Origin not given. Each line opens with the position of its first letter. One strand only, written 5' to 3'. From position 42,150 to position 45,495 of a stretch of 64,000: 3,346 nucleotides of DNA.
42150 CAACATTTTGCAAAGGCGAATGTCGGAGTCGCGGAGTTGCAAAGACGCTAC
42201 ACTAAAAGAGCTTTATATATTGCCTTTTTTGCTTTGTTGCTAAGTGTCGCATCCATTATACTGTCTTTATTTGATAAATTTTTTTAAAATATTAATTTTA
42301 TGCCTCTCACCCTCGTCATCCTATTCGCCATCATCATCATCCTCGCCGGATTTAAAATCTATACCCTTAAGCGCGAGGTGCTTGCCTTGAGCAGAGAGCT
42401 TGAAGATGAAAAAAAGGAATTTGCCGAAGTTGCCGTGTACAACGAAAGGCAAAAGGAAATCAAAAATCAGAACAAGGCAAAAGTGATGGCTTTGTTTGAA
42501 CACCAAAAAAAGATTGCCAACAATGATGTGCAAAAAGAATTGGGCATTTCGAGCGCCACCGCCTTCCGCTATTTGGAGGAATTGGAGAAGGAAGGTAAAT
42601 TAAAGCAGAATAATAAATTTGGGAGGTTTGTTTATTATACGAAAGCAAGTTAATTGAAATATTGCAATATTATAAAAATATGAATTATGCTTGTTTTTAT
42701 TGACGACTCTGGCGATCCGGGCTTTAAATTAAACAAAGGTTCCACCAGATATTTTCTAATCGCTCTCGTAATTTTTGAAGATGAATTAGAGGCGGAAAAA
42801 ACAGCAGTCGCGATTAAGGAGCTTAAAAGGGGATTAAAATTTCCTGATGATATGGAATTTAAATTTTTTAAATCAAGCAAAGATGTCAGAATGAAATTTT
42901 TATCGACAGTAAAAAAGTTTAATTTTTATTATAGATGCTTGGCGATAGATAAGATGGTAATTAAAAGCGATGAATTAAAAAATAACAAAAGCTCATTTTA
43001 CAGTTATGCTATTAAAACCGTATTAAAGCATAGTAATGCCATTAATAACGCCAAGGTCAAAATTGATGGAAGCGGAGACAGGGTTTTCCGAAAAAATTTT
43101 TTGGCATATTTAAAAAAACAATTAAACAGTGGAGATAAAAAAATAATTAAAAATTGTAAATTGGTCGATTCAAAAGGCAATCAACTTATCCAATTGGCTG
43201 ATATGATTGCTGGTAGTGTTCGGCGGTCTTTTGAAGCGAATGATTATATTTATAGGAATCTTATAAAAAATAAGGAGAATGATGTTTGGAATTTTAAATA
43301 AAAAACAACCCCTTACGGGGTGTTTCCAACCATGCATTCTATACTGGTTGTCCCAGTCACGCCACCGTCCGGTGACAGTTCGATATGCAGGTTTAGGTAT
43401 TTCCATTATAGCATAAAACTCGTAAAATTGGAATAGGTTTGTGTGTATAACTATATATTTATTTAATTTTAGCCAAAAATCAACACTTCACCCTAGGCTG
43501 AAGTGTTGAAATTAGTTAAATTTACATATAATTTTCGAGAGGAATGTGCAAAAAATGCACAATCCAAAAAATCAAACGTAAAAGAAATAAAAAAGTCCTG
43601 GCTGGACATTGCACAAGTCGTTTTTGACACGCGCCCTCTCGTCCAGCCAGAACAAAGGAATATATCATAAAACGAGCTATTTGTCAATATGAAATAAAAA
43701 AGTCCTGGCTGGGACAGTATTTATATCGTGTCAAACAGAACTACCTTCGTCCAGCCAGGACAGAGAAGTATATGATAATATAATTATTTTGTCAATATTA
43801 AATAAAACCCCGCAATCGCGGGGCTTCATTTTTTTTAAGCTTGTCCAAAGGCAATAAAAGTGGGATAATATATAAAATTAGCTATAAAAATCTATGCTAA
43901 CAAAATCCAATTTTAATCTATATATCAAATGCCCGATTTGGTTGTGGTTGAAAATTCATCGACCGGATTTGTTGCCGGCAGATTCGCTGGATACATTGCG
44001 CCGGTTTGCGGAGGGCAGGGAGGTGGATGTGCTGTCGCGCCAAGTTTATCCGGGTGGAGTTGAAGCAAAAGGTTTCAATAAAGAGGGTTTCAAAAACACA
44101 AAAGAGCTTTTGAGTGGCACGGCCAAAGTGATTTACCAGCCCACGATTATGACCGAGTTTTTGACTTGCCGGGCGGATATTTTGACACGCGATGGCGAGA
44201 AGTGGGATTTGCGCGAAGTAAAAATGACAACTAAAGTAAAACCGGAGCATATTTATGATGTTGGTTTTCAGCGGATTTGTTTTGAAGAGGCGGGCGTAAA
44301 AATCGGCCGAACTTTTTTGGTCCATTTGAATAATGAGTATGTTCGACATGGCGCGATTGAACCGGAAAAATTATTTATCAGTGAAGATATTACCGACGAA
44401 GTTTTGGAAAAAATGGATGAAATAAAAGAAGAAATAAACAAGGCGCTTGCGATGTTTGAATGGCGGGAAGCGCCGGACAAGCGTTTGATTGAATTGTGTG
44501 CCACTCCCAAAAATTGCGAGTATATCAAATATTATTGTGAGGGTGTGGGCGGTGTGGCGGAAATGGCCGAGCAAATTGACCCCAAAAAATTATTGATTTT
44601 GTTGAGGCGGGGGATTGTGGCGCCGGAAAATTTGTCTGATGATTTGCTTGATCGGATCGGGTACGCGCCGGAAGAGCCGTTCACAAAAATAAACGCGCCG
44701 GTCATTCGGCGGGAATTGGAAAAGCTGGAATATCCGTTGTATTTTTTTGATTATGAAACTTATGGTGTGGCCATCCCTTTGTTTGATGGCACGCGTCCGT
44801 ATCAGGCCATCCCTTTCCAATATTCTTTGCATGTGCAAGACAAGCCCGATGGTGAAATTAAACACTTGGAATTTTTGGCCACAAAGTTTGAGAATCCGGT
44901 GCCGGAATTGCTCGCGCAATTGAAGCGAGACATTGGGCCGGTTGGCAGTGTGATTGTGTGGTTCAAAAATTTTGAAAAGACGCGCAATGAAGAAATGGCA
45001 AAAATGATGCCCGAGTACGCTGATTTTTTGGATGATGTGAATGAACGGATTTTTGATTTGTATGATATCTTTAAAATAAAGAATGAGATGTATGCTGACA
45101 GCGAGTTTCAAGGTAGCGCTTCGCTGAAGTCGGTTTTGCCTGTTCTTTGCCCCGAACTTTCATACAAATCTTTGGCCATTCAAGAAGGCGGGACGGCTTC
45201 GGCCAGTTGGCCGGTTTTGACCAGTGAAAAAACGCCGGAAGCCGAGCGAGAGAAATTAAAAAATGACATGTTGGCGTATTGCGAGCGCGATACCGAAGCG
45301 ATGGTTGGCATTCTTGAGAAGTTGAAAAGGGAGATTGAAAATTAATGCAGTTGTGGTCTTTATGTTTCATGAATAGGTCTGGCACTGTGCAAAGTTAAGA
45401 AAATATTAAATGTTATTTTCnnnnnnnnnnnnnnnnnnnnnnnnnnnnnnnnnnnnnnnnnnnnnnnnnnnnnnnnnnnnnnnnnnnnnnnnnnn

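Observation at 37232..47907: Defence/stress island: RhuM-Fic/Doc fusion, NERD protein, type IIG R-M enzyme, wHTH, DUF3800, DUF2779 nuclease, UvrD-like helicase with zinc ribbon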

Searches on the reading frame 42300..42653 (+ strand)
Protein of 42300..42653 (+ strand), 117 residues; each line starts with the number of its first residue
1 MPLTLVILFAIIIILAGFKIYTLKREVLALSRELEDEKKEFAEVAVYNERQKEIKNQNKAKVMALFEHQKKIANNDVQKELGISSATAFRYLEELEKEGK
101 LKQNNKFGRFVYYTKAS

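Call 4: search_protein_families(library=pfam, proteins=[window:42300-42653:+], max_evalue=0.01)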
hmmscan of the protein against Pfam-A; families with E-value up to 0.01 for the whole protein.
window:42300-42653:+ (117 aa): 7 families
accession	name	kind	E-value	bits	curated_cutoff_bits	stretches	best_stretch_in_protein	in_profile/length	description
PF09339.16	HTH_IclR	-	4.4e-06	26.8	22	1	61-104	7-51/52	IclR helix-turn-helix domain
PF13412.12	HTH_24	-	1.1e-05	25.4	21.9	1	61-101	7-47/48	Winged helix-turn-helix DNA-binding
PF06163.17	DUF977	-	0.0017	18.9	22.1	1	55-110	10-65/134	Bacterial protein of unknown function (DUF977)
PF04703.18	FaeA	-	0.0028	18.4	20.7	1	73-105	17-49/62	FaeA-like protein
PF01325.25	Fe_dep_repress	-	0.0035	17.9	26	1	65-102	16-53/60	Iron dependent repressor, N-terminal DNA binding domain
PF01047.28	MarR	-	0.0067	16.7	24.6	0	56-99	2-45/59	MarR family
PF08279.18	HTH_11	-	0.0075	16.6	25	0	62-99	5-43/55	HTH domain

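Call 5: search_protein_families(library=padloc, proteins=[window:42300-42653:+], max_evalue=0.01)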
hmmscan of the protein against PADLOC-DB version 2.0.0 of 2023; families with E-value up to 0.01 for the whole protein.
window:42300-42653:+ (117 aa): 14 families
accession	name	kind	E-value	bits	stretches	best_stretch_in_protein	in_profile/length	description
PDLC03963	SoFic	-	8.6e-07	26.6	1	46-113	277-349/361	-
PDLC01857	CARF3--CARF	-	1.4e-06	26.1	1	17-106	93-178/201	-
PDLC01044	Csa3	-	3.3e-06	25.1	1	30-103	112-180/194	Type I-A associated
PDLC01434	CasR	-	3.4e-06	25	1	13-116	93-185/191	"CAS-I,CAS-II,CAS-III,CAS-IV,CAS-V,CAS-VI; associated_signaling"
PDLC01438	Csa3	-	1.9e-05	22.9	1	37-114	128-200/305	"CAS-I,CAS-II,CAS-III,CAS-IV,CAS-V,CAS-VI; associated_signaling"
PDLC01848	CARF3--CARF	-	5.8e-05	20.9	1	43-106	125-184/197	-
PDLC01268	CasR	-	0.00016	19.7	1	11-114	97-177/179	"CAS-I,CAS-II,CAS-III,CAS-IV,CAS-V,CAS-VI; associated_signaling"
PDLC01879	CARF3--CARF_TM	-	0.00017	19.3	1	6-112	119-207/222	-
PDLC01866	CARF3--CARF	-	0.00021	19.3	1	48-111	131-194/207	-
PDLC01858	CARF3--CARF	-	0.00029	18.8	1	45-104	133-190/204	-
PDLC01863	CARF3--CARF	-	0.0013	16.6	1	57-111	119-172/182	-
PDLC01850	CARF3--CARF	-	0.0022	15.9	1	5-108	102-196/209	-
PDLC01875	CARF3--CARF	-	0.0022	15.8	1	20-113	109-201/219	-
PDLC00214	KwaA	-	0.0087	14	0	7-39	131-163/181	Unknown function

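Call 10: search_protein_families(library=ncbifam, proteins=[window:42300-42653:+], max_evalue=0.001)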
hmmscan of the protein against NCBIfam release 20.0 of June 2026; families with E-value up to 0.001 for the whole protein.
window:42300-42653:+ (117 aa): 1 family
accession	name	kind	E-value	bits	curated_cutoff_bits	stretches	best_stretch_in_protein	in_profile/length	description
NF010034.0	PRK13509.1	equivalog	0.00012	21.5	244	1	57-103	5-51/251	HTH-type transcriptional regulator UlaR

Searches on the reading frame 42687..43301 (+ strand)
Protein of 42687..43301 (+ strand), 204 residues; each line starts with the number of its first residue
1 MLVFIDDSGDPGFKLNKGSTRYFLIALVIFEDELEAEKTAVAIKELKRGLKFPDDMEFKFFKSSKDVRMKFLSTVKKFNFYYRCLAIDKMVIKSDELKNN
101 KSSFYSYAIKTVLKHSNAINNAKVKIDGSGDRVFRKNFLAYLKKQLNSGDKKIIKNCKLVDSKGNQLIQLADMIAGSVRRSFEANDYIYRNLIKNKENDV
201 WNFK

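Call 4: search_protein_families(library=pfam, proteins=[window:42687-43301:+], max_evalue=0.01)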
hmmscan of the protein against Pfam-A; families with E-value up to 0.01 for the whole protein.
window:42687-43301:+ (204 aa): 1 family
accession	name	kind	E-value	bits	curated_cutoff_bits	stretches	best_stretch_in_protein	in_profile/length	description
PF12686.12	DUF3800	-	1.1e-15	59.1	21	1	2-181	1-149/149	Protein of unknown function (DUF3800)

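Call 5: search_protein_families(library=padloc, proteins=[window:42687-43301:+], max_evalue=0.01)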
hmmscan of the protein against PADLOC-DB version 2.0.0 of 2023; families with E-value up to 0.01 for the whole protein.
window:42687-43301:+ (204 aa): 2 families
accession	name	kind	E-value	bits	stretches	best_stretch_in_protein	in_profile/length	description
PDLC04353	PDC-M04A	-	2.1e-12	44.9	1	3-184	7-187/232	-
PDLC05033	PDC-S51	-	6.8e-06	23.1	1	144-194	271-321/376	-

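Call 10: search_protein_families(library=ncbifam, proteins=[window:42687-43301:+], max_evalue=0.001)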
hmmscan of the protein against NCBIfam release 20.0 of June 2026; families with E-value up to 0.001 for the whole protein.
window:42687-43301:+ (204 aa): 0 families

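Call 69: search_dna_similar(query=window:42687-43301:+, collection=phages, mode=protein, max_evalue=0.001, max_rows=15)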
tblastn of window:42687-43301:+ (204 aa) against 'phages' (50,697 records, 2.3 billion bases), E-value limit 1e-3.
Records with a match: 2; places in all: 2; records where one place covers at least 80% of the query: 2.
Best place of each record, by identity: <60% 2.
By first word of the organism name: Ralstonia 2.
By host as written in the record: Ralstonia solanacearum 2.
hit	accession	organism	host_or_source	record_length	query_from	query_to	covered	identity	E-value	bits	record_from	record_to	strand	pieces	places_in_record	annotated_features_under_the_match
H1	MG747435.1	Ralstonia phage RsoM1USA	Ralstonia solanacearum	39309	3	178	86%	24.5%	2e-4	47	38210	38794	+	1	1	DUF3800 domain-containing protein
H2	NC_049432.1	Ralstonia phage RsoM1USA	Ralstonia solanacearum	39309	3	178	86%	24.5%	2e-4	47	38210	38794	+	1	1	DUF3800 domain-containing protein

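Call 109: find_related_loci(query=window:42687-43301:+, collection=viral_contigs, flank=3000)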
Query window:42687-43301:+ (204 aa) in viral_contigs; peptide patterns used: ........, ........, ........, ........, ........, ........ (x = any residue, [..] = any of these).
8 stretches matched a pattern, but none encodes a relative of the query by tblastn (E <= 1e-3).

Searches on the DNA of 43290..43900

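Call 38: search_rna_families(source=window, start=43290, end=43900, threshold=evalue, max_evalue=10, show_alignments=2)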
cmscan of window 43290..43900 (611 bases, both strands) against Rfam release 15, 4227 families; matches with E-value up to 10: 36.
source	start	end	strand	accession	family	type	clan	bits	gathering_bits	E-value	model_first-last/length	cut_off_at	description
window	43324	43393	-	RF02968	DUF3800-IX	Gene; sRNA;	-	46.3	36.8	8.7e-09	1-67/67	no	DUF3800-IX RNA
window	43695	43860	-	RF01770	rimP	Cis-reg; leader;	-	28.6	47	0.014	1-102/102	no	Gammaprotebacteria rimP leader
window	43800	43848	-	RF00512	Leu_leader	Cis-reg; leader;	-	27.5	50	0.0015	1-148/148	no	Leucine operon leader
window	43509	43655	+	RF01606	plasmodium_snoR31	Gene; snRNA; snoRNA; HACA-box;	-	25.2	60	0.4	1-145/145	no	small nucleolar RNA snoR31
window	43756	43831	+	RF00512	Leu_leader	Cis-reg; leader;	-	23.9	50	0.013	1-148/148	no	Leucine operon leader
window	43798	43874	-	RF01859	Phe_leader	Cis-reg; leader;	-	23.8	55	0.13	1-125/125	no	Phenylalanine leader peptide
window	43771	43833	+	RF01859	Phe_leader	Cis-reg; leader;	-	23.1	55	0.19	1-125/125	no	Phenylalanine leader peptide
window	43785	43855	-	RF02621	BSnc120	Gene; sRNA;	-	22.7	114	0.012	1-88/88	no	Brucella sRNA 120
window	43792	43879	-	RF00121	MicC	Gene; sRNA;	-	22.3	90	0.7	1-123/123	no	MicC RNA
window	43588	43714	-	RF02846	Ref84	Gene; antisense;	-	22.1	52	2.4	1-87/87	no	Enterococcus sRNA 84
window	43461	43537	+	RF02217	ZNFX1-AS1_3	Gene; lncRNA;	-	21.3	60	0.64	1-87/87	no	ZNFX1 antisense RNA 1 conserved region 3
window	43700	43836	+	RF00515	PyrR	Cis-reg;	-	20.8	54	2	1-115/115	no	PyrR binding site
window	43791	43891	-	RF02070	STnc300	Gene; sRNA;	-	20.6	80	3.3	1-159/159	no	Salmonella enterica sRNA STnc300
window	43804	43876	-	RF01393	isrJ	Gene; sRNA;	-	20.1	37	0.3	1-75/75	no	isrJ Hfq binding RNA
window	43465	43587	-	RF04338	Plastid-psbJ-2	Cis-reg;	CL00152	19.8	65.6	0.27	1-144/144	no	Plastid-psbJ-2 3UTR RNA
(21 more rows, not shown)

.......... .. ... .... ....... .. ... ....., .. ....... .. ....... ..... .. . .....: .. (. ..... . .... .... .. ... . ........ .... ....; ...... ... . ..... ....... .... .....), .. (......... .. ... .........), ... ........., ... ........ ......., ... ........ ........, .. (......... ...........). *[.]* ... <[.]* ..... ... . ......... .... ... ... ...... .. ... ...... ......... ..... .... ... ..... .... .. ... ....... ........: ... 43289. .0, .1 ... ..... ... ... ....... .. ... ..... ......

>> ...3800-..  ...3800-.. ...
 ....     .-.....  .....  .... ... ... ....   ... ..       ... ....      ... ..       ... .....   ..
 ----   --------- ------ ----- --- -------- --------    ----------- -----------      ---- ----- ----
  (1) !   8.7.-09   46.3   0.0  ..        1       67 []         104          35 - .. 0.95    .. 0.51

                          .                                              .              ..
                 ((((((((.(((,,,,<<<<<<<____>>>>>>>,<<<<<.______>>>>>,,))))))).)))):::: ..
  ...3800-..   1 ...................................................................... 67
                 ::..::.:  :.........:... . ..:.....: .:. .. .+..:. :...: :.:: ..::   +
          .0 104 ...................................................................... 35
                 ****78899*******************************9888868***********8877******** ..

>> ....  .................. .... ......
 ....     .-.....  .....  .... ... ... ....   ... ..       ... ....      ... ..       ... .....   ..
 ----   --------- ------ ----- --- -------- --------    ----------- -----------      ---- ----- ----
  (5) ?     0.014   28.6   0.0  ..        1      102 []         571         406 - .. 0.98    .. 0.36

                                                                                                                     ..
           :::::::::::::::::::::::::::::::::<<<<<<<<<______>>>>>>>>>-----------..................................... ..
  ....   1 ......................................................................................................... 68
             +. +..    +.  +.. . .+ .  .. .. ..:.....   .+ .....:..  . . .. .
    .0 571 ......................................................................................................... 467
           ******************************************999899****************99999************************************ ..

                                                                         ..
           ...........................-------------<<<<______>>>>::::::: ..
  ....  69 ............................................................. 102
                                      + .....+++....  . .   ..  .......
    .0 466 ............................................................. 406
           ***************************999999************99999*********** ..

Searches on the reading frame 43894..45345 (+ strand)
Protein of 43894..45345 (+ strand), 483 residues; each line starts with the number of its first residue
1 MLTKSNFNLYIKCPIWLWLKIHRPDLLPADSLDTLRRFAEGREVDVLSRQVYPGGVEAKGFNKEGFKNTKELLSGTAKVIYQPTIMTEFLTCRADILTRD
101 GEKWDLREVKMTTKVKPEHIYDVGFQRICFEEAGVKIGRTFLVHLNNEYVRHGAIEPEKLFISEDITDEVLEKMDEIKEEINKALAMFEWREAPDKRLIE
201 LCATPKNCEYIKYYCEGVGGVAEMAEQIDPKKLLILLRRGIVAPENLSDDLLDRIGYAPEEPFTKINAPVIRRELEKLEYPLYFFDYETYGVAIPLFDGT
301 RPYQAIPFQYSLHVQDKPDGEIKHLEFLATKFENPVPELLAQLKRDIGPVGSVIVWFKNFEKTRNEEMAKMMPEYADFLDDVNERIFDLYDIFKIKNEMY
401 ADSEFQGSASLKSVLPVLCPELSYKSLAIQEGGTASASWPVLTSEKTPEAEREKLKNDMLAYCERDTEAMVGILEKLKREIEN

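Call 4: search_protein_families(library=pfam, proteins=[window:43894-45345:+], max_evalue=0.01)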
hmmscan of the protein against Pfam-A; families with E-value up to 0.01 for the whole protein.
window:43894-45345:+ (483 aa): 2 families
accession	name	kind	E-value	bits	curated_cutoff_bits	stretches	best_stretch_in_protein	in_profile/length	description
PF11074.14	DUF2779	-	4.3e-39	134.1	23.3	1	283-410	1-126/126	Domain of unknown function(DUF2779)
PF01930.23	Cas_Cas4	-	0.00065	20.3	22.7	1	91-203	53-153/160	Domain of unknown function DUF83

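Call 5: search_protein_families(library=padloc, proteins=[window:43894-45345:+], max_evalue=0.01)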
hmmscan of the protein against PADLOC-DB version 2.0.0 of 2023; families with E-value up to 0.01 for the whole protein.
window:43894-45345:+ (483 aa): 2 families
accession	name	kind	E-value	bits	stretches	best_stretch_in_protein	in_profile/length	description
PDLC01611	Cas4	-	8e-06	24.2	1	85-209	53-151/158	"CAS-I,CAS-II,CAS-III,CAS-IV,CAS-V,CAS-VI; acquisition_associated"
PDLC01447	Cas4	-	0.00063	18.2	1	2-181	5-134/161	"CAS-I,CAS-II,CAS-III,CAS-IV,CAS-V,CAS-VI; acquisition_associated"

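Call 10: search_protein_families(library=ncbifam, proteins=[window:43894-45345:+], max_evalue=0.001)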
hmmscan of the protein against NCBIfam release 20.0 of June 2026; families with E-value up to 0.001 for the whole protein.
window:43894-45345:+ (483 aa): 1 family
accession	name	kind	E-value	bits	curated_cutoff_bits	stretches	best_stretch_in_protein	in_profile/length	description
NF045869.1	UU173_fam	subfamily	2.9e-19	69.4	225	2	354-475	485-642/650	UU173 family protein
